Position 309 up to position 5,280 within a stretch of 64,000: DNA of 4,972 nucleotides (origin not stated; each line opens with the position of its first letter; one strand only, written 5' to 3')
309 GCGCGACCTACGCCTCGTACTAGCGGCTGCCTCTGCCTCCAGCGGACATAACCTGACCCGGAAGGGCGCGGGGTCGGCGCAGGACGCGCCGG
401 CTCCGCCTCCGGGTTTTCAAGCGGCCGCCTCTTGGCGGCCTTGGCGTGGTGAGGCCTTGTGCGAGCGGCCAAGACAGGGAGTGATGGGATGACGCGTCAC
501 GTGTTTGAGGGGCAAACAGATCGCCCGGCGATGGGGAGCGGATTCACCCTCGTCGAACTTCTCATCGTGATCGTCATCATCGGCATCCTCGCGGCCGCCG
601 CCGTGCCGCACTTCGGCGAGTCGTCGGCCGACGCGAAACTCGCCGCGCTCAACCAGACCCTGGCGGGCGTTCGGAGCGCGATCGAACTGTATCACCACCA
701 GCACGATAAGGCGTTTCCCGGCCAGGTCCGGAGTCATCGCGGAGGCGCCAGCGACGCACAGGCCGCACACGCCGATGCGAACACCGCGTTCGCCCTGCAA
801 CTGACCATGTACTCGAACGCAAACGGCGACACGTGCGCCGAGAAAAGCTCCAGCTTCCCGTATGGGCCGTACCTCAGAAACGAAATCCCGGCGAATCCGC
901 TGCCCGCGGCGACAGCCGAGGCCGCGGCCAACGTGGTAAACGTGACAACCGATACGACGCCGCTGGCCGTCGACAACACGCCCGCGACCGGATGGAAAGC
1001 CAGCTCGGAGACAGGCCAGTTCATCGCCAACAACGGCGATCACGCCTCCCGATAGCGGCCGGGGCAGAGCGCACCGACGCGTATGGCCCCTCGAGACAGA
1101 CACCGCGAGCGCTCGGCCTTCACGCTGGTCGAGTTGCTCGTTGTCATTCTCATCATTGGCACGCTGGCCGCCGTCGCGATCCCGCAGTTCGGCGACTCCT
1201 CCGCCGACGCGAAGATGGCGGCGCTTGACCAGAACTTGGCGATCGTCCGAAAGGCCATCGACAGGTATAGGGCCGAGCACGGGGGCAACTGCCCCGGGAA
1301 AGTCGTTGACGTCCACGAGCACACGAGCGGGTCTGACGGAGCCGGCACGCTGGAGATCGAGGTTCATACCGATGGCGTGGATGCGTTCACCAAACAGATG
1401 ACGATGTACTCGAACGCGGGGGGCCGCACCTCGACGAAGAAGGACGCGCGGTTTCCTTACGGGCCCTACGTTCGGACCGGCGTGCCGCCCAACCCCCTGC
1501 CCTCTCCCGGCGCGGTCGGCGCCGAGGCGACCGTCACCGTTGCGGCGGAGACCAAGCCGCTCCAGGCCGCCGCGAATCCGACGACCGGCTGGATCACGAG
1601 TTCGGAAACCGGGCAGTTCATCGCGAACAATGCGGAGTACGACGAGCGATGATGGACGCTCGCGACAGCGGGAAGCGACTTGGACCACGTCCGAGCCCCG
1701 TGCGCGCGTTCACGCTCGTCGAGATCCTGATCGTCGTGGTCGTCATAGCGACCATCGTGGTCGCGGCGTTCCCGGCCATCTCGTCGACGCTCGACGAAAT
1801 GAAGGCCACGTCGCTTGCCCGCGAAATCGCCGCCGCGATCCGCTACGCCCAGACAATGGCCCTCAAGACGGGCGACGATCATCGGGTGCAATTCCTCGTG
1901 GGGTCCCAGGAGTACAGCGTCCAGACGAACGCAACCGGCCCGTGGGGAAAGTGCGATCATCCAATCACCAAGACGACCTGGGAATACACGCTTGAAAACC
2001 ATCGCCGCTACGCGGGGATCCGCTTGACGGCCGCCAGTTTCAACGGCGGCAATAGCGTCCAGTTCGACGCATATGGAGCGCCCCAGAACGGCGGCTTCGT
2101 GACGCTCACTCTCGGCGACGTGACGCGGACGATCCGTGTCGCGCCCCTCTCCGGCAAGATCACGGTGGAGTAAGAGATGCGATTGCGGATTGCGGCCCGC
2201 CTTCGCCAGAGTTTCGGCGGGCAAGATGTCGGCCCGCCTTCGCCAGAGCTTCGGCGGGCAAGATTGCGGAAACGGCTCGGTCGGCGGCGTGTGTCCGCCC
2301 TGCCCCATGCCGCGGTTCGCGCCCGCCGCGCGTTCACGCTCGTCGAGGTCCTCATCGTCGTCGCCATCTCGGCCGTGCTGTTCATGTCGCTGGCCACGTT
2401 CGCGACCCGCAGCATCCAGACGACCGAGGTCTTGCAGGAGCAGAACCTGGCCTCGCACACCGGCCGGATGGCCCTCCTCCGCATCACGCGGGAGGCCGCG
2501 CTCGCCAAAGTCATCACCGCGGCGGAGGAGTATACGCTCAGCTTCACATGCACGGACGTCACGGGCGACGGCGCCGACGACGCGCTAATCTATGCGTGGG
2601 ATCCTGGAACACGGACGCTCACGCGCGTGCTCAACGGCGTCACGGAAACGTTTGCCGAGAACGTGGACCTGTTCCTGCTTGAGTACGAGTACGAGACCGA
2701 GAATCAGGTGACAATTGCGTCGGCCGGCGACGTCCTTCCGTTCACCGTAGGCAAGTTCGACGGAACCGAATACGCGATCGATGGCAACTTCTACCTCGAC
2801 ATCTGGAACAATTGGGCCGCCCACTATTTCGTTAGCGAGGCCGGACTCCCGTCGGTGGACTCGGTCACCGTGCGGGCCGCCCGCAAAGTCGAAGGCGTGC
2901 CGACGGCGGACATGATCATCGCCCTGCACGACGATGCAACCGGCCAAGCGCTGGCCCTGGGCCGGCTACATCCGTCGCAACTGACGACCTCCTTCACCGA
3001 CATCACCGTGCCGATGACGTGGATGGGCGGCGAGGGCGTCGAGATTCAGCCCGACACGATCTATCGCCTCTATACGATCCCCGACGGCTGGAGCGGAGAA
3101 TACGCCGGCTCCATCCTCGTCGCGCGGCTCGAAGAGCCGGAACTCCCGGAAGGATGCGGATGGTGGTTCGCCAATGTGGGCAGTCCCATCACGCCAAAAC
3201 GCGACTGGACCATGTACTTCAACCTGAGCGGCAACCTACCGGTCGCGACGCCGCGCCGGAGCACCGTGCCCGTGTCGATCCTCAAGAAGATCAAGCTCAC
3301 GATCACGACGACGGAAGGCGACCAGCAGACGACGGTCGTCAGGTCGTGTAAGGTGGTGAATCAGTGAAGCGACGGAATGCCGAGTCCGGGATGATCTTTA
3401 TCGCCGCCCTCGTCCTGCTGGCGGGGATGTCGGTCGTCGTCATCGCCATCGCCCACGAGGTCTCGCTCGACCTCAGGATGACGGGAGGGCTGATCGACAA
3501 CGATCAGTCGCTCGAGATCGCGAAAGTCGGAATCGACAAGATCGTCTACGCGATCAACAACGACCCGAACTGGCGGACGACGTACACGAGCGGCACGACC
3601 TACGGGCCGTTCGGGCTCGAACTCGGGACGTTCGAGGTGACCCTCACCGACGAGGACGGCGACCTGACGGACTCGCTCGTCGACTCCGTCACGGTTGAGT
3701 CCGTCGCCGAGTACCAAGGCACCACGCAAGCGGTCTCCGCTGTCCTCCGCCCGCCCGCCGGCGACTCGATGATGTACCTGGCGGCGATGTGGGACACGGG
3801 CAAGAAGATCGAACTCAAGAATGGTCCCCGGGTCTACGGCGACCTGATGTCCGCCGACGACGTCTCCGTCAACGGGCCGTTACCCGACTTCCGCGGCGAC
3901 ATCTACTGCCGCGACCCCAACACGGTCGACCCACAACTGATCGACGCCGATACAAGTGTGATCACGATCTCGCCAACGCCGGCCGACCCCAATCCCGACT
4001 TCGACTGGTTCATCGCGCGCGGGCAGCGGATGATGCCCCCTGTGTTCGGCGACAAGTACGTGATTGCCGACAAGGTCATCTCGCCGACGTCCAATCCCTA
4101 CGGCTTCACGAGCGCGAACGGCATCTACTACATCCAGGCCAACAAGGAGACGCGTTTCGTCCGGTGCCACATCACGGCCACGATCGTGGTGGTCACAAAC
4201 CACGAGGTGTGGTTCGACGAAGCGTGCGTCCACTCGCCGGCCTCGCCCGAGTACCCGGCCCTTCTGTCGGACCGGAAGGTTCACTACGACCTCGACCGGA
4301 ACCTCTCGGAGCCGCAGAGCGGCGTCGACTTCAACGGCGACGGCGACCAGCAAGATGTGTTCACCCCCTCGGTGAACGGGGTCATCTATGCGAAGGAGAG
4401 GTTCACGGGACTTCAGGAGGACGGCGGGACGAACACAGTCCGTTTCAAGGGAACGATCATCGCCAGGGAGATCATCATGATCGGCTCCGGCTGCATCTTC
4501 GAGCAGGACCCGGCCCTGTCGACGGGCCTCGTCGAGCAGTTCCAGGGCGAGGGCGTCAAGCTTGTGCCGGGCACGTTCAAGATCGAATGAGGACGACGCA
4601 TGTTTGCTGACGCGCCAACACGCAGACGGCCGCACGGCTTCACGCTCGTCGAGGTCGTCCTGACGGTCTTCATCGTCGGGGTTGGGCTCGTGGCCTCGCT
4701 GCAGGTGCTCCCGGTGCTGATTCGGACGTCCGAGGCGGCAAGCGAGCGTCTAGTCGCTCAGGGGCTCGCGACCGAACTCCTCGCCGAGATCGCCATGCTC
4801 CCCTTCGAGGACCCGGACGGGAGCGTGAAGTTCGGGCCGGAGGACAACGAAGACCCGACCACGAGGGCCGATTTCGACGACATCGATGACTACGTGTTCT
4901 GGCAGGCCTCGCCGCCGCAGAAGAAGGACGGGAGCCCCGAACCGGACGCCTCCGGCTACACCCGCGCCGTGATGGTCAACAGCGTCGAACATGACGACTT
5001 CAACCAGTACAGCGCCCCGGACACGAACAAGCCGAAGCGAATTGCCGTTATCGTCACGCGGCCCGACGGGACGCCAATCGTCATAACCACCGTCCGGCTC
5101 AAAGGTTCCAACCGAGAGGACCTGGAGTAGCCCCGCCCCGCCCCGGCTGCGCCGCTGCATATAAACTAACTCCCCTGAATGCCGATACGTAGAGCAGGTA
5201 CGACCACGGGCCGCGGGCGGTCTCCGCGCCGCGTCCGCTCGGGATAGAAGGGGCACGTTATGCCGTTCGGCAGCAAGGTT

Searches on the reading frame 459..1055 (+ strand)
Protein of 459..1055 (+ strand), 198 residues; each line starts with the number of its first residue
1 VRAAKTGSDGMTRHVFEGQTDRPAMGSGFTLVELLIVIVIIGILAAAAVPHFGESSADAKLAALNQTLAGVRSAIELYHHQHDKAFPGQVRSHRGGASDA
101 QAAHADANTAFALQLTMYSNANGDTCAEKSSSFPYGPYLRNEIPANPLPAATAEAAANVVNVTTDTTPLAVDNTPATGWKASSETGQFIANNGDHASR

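Call 43: find_encoding_contigs(protein=window:459-1055:+, flank=10000, max_places=4)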
Protein window:459-1055:+ (198 aa): no gene with exactly this product is on record in the collection.
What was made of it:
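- Tried and rejected: Extending the contig to the left: the look-up failed because the start codon I chose is not on record (call 43).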

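Call 67: search_protein_families(library=pfam, proteins=[window:459-1055:+], max_evalue=0.001)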
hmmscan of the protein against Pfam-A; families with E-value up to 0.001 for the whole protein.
window:459-1055:+ (198 aa): 1 family
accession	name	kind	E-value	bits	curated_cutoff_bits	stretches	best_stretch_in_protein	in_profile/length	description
PF07963.17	N_methyl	-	1.2e-06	28.3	21.2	1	27-49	5-27/27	Prokaryotic N-terminal methylation motif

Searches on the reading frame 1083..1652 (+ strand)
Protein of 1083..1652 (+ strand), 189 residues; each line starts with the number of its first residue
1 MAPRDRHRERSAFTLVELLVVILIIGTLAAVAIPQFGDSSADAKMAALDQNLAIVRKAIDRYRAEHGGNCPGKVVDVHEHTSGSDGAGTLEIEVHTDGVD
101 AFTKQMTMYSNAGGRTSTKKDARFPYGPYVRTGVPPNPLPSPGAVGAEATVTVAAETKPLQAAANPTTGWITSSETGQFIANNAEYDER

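Call 67: search_protein_families(library=pfam, proteins=[window:1083-1652:+], max_evalue=0.001)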
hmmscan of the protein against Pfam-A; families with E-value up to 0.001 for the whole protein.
window:1083-1652:+ (189 aa): 1 family
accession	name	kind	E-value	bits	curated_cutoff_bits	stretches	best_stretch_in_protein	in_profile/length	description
PF07963.17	N_methyl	-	2.7e-06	27.2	21.2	1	10-33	4-27/27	Prokaryotic N-terminal methylation motif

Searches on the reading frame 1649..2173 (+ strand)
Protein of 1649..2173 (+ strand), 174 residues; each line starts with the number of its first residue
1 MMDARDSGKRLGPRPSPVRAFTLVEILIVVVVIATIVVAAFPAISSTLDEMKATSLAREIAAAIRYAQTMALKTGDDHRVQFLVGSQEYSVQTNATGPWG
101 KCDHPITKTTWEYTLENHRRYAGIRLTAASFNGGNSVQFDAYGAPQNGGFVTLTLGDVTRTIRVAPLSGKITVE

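Call 67: search_protein_families(library=pfam, proteins=[window:1649-2173:+], max_evalue=0.001)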
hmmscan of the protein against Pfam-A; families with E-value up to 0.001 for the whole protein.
window:1649-2173:+ (174 aa): 2 families
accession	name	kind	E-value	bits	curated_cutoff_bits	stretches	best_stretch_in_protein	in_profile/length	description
PF12019.13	GspH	-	9.2e-08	33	21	1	57-166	2-106/108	Type II transport protein GspH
PF07963.17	N_methyl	-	0.00016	21.6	21.2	1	19-41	5-27/27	Prokaryotic N-terminal methylation motif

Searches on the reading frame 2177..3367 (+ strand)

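Call 67: search_protein_families(library=pfam, proteins=[window:2177-3367:+], max_evalue=0.001)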
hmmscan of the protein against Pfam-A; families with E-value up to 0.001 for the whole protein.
window:2177-3367:+ (396 aa): 1 family
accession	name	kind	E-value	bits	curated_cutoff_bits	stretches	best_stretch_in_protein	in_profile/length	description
PF07963.17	N_methyl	-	5.5e-06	26.2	21.2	1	48-72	2-26/27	Prokaryotic N-terminal methylation motif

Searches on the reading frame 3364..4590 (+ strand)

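Call 67: search_protein_families(library=pfam, proteins=[window:3364-4590:+], max_evalue=0.001)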
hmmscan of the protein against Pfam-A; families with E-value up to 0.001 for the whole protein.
window:3364-4590:+ (408 aa): 1 family
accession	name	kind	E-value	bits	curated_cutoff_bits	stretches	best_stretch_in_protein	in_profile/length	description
PF14341.11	PilX_N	-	0.00028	21.2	25.5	1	8-53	1-46/51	PilX N-terminal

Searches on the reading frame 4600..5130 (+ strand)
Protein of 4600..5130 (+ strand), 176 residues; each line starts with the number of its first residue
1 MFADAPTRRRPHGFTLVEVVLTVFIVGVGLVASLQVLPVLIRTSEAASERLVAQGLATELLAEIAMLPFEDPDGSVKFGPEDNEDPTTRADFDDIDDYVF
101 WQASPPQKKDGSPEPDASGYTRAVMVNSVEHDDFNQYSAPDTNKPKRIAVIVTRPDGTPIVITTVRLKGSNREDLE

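Call 67: search_protein_families(library=pfam, proteins=[window:4600-5130:+], max_evalue=0.001)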
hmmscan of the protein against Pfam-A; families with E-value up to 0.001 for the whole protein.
window:4600-5130:+ (176 aa): 1 family
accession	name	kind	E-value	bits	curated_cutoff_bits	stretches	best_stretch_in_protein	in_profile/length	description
PF07963.17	N_methyl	-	3.9e-06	26.6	21.2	1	8-33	1-26/27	Prokaryotic N-terminal methylation motif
